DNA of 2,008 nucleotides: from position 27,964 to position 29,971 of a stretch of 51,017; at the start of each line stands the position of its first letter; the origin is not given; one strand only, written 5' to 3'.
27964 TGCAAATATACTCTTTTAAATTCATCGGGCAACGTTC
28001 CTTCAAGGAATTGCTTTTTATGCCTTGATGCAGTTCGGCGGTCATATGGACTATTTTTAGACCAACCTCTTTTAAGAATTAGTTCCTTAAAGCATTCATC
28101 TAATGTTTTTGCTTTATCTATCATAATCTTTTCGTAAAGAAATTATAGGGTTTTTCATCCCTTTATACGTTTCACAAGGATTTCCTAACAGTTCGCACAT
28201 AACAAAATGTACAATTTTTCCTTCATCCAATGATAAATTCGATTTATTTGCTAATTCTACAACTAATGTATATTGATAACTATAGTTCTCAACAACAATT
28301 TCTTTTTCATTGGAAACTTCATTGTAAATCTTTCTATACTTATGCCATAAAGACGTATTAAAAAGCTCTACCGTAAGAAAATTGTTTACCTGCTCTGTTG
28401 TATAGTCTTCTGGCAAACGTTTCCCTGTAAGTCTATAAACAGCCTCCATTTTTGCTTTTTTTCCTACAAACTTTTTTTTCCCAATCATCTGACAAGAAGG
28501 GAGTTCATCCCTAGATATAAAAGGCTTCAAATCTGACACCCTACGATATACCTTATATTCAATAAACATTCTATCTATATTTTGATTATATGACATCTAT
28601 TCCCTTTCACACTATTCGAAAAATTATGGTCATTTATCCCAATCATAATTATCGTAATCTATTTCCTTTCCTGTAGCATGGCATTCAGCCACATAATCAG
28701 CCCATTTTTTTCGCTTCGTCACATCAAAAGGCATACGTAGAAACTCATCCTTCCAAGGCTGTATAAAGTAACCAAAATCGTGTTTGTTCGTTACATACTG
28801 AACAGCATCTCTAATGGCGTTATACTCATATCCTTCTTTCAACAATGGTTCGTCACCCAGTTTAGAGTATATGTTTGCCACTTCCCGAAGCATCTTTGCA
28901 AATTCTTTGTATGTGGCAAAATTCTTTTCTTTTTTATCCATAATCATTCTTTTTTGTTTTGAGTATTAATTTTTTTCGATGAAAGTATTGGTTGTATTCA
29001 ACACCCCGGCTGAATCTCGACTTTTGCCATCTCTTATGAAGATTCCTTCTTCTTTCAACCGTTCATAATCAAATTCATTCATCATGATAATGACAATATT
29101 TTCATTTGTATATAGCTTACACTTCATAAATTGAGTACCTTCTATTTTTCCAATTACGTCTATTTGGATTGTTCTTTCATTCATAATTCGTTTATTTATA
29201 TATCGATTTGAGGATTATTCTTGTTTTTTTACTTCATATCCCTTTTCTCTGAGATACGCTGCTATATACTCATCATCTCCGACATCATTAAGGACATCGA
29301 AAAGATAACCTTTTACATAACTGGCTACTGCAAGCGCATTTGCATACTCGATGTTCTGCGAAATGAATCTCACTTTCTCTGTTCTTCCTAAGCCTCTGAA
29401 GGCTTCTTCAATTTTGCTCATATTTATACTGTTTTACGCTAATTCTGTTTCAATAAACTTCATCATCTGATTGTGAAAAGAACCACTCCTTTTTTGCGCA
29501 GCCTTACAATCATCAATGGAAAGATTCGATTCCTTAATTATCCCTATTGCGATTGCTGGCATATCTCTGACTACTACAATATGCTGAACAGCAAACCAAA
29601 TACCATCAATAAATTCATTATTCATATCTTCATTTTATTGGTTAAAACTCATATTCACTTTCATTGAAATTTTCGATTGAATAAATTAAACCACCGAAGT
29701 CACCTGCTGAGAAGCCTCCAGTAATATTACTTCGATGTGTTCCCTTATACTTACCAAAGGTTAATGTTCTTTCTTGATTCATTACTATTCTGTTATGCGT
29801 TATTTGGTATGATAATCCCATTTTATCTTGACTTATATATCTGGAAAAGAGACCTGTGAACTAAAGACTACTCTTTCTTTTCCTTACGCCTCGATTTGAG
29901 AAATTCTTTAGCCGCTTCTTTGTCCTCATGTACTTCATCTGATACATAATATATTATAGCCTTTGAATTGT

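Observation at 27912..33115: Leading-region-like island: run of at least 10 co-oriented small unknown ORFs plus an ArdC-like gene, driven by repeated type C promoter modules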

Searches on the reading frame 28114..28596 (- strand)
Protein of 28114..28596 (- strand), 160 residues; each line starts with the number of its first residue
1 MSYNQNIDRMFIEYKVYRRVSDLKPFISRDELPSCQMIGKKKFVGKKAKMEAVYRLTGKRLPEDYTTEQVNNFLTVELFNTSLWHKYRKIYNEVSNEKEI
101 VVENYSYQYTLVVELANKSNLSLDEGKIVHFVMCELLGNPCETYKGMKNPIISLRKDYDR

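Call 14: search_protein_families(library=pfam, max_evalue=0.1, proteins=[window:28114-28596:-])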
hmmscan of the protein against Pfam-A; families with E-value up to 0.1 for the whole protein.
window:28114-28596:- (160 aa): 0 families

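Call 15: search_protein_families(library=phrogs, max_evalue=0.01, proteins=[window:28114-28596:-])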
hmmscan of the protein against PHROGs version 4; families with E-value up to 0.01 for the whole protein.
window:28114-28596:- (160 aa): 0 families

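Call 16: search_protein_families(library=ncbifam, max_evalue=0.01, proteins=[window:28114-28596:-])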
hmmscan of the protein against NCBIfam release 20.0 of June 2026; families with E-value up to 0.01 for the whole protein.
window:28114-28596:- (160 aa): 1 family
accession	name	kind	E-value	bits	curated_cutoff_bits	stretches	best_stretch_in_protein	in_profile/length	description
NF006977.0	PRK09450.1-1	equivalog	0.0094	13.8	1761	0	75-133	240-299/848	class I adenylate cyclase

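Call 28: find_homologous_proteins(query=window:28114-28596:-, max_evalue=0.001)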
Query window:28114-28596:- (160 aa): 32 proteins with E <= 0.001 among 53 candidates.
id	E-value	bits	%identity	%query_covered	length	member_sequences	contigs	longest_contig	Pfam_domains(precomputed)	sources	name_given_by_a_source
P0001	1.0e-98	346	98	100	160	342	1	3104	-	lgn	-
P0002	4.0e-90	318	88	100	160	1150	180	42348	-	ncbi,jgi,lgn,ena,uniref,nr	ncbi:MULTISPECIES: hypothetical protein [Bacteroidaceae]|jgi:hypothetical protein|uniref:Uncharacter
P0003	1.6e-89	316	88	100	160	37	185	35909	-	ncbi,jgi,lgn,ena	ncbi:hypothetical protein ACIXNY_21645 [Bacteroides fragilis]|jgi:hypothetical protein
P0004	3.5e-89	315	91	100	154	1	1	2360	-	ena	-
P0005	1.2e-87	310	85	100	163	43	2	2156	-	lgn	-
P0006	3.1e-80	286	82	94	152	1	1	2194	-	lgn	-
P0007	1.3e-79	284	83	94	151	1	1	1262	-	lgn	-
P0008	2.3e-79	283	99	82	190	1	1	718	PF06253.17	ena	-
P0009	1.3e-72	261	98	76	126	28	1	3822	-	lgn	-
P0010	9.5e-71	255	73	93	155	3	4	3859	-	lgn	-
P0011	1.3e-66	242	99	69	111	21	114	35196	-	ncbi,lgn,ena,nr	ncbi:hypothetical protein NXW25_28905 (plasmid) [Bacteroides ovatus]|nr:hypothetical protein [Bacter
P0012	2.7e-66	240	83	84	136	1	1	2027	-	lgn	-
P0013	2.3e-61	224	100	64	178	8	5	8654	-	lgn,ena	-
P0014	1.3e-59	219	89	71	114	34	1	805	-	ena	-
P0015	5.8e-59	217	64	94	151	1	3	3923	-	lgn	-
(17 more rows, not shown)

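Call 63: predict_structure(alignment_id=A4)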
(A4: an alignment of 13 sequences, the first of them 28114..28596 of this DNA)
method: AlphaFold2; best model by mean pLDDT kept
length: 160 residues; sequences in the alignment: 13
mean_pLDDT: 82.9   pTM: 0.53
mean pLDDT of the five models: 82.9, 82.8, 82.8, 78.4, 68.0
residues with pLDDT >= 90: 33; 70-90: 110; 50-70: 10; < 50: 7
segments of 3 or more residues with pLDDT < 50: 1-6
pLDDT, mean of each block of 10 residues (from residue 1): 54 89 86 83 89 91 89 80 87 90 88 76 75 85 83 84
secondary structure, 60 per line:
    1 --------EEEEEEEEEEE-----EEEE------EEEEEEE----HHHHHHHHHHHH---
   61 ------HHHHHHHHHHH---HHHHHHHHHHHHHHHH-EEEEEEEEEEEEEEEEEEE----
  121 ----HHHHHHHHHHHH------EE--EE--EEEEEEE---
elements in order: E9-19 E25-28 E35-41 H46-57 H67-77 H81-96 E98-116 H125-136 E151-157

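Call 73: find_related_loci(query=A3, collection=genome_contigs, flank=8000)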
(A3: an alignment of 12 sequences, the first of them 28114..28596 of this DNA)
Query A3 (160 aa) in genome_contigs; peptide patterns used: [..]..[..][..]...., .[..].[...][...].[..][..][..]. (x = any residue, [..] = any of these).
46 stretches matched a pattern; 7 encode a relative of the query (tblastn E <= 1e-3); 7 distinct loci.
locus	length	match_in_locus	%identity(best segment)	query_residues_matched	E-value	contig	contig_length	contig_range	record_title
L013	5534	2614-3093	100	1-160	2e-108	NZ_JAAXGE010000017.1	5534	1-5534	Bacteroides sp. GM023 contig_17, whole genome shotgun sequence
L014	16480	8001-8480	100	1-160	2e-108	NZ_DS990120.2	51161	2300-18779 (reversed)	Phocaeicola plebeius DSM 17135 Scfld_02_3, whole genome shotgun sequence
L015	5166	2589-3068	100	1-160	2e-108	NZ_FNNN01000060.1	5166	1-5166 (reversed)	Bacteroides faecis MAJ27, whole genome shotgun sequence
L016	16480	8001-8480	100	1-160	2e-108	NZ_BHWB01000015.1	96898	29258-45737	Bacteroides faecalis strain KCTC 15687 Contigs15, whole genome shotgun sequence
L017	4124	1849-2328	99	1-160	1e-108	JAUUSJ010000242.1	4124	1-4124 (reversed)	MAG: Blautia sp. isolate N1171.6 NODE_3204_length_4124_cov_56.862374, whole genome shotgun sequence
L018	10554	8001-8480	99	1-160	7e-108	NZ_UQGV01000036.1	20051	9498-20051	Uncultured Catenibacterium sp. isolate UMGS269, whole genome shotgun sequence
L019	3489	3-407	100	26-160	2e-91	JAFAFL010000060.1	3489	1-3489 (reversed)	MAG: Proteobacteria bacterium isolate OH_SBlB_171 k127_573036, whole genome shotgun sequence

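Call 91: search_protein_families(library=padloc, max_evalue=0.01, proteins=[window:28114-28596:-])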
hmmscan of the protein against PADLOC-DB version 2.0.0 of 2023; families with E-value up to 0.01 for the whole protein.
window:28114-28596:- (160 aa): 0 families

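Call 106: fold_search(model_id=the predicted structure, library=viral)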
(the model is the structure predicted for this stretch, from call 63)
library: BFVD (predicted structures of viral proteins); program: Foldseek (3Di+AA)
matches with E <= 10: 152; with E <= 0.001: 0
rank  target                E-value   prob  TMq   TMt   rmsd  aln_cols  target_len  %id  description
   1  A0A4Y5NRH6            1.3e-01  0.30  0.23  0.25  13.8       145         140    8  (no name in the UniProt tables at hand)
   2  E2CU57                4.4e-01  0.08  0.15  0.12  13.6       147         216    6  ORF112R [Turbot reddish body iridovirus]
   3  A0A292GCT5            7.5e-01  0.03  0.15  0.14  15.7       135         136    7  (no name in the UniProt tables at hand)
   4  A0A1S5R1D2            8.0e-01  0.09  0.12  0.24  16.3        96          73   17  Uncharacterized protein [Pseudomonas phage phiPMW]
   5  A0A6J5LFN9            8.0e-01  0.02  0.14  0.09  18.1       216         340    8  Baseplate tail tube cap [uncultured Caudovirales phage]
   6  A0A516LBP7            9.5e-01  0.04  0.15  0.11  14.8       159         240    8  (no name in the UniProt tables at hand)
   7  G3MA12                1.1e+00  0.16  0.18  0.28   6.8        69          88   22  Gp271 [Bacillus phage G]
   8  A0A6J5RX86            1.2e+00  0.04  0.15  0.14  14.7       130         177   10  Uncharacterized protein [uncultured Caudovirales phage]
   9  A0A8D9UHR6            1.2e+00  0.03  0.14  0.15  13.8       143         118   12  Uncharacterized protein [Bacteriophage sp.]
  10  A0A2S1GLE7            1.3e+00  0.13  0.17  0.10  14.7        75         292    8  (no name in the UniProt tables at hand)
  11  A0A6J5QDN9            1.3e+00  0.04  0.17  0.12  19.3       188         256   13  Uncharacterized protein [uncultured Caudovirales phage]
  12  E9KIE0                1.4e+00  0.07  0.20  0.23  12.9       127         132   11  Uncharacterized protein [Pseudomonas phage phiIBB-PF7A]
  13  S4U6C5                1.5e+00  0.05  0.14  0.20  16.5        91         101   14  Uncharacterized protein [Listeria phage LP-110]
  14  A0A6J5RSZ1            1.5e+00  0.04  0.14  0.12  15.0       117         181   14  Uncharacterized protein [uncultured Caudovirales phage]
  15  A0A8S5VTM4            1.5e+00  0.03  0.13  0.13  12.9       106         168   15  Uncharacterized protein [Ackermannviridae sp.]
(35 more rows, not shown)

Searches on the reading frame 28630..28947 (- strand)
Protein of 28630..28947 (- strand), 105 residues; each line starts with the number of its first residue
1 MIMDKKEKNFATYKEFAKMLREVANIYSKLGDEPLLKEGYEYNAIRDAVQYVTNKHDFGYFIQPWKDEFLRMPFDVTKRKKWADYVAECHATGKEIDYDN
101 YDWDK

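Call 14: search_protein_families(library=pfam, max_evalue=0.1, proteins=[window:28630-28947:-])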
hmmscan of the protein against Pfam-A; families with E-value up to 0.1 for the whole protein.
window:28630-28947:- (105 aa): 0 families

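Call 15: search_protein_families(library=phrogs, max_evalue=0.01, proteins=[window:28630-28947:-])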
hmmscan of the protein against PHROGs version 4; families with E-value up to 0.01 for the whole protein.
window:28630-28947:- (105 aa): 0 families

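Call 16: search_protein_families(library=ncbifam, max_evalue=0.01, proteins=[window:28630-28947:-])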
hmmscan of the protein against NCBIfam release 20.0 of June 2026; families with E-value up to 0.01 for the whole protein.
window:28630-28947:- (105 aa): 0 families

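Call 91: search_protein_families(library=padloc, max_evalue=0.01, proteins=[window:28630-28947:-])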
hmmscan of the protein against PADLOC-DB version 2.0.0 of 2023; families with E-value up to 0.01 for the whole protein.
window:28630-28947:- (105 aa): 0 families

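Call 104: search_dna_similar(query=window:28630-28947:-, collection=phages, mode=protein, max_evalue=0.001, max_rows=10)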
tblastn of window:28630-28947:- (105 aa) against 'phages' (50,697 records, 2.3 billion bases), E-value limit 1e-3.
No match.

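Call 105: find_homologous_proteins(query=window:28630-28947:-, max_evalue=0.001)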
Query window:28630-28947:- (105 aa): 63 proteins with E <= 0.001 among 65 candidates.
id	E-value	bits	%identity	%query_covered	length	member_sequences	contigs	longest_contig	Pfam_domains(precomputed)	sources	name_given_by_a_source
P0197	3.0e-66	238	99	100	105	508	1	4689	-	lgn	-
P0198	8.4e-65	233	100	98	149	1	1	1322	-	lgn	-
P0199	2.3e-64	232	98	100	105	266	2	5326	-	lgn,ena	-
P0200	2.5e-64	232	99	98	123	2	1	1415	-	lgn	-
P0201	3.5e-58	212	98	90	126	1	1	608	-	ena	-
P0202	1.8e-57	210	99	90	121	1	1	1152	-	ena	-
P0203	1.7e-55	203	85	98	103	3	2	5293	-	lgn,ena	-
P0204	1.1e-53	198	82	100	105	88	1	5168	-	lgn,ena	-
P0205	5.1e-51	189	94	81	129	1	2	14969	-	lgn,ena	-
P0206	4.2e-50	186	99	77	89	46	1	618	-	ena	-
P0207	7.4e-50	185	87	100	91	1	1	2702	-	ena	-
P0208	4.9e-47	176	100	76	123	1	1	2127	-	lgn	-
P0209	1.7e-46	175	78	100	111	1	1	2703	-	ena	-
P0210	2.8e-46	174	77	98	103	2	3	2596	-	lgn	-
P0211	4.0e-45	170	80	89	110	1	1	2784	-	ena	-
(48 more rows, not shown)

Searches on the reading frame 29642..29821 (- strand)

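Call 14: search_protein_families(library=pfam, max_evalue=0.1, proteins=[window:29642-29821:-])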
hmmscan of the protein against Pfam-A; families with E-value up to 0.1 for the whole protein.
window:29642-29821:- (59 aa): 1 family
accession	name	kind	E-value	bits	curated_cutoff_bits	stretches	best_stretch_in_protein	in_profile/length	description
PF20600.3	ExoX-like_C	-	0.099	12.5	26.5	0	20-27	1-8/30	Exodeoxyribonuclease X-like C-terminal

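Call 15: search_protein_families(library=phrogs, max_evalue=0.01, proteins=[window:29642-29821:-])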
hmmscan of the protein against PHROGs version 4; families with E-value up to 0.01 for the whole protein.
window:29642-29821:- (59 aa): 0 families

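Call 16: search_protein_families(library=ncbifam, max_evalue=0.01, proteins=[window:29642-29821:-])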
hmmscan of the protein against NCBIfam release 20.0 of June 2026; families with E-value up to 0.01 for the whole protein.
window:29642-29821:- (59 aa): 0 families

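Call 91: search_protein_families(library=padloc, max_evalue=0.01, proteins=[window:29642-29821:-])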
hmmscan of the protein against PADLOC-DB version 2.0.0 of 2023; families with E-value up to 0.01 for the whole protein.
window:29642-29821:- (59 aa): 0 families
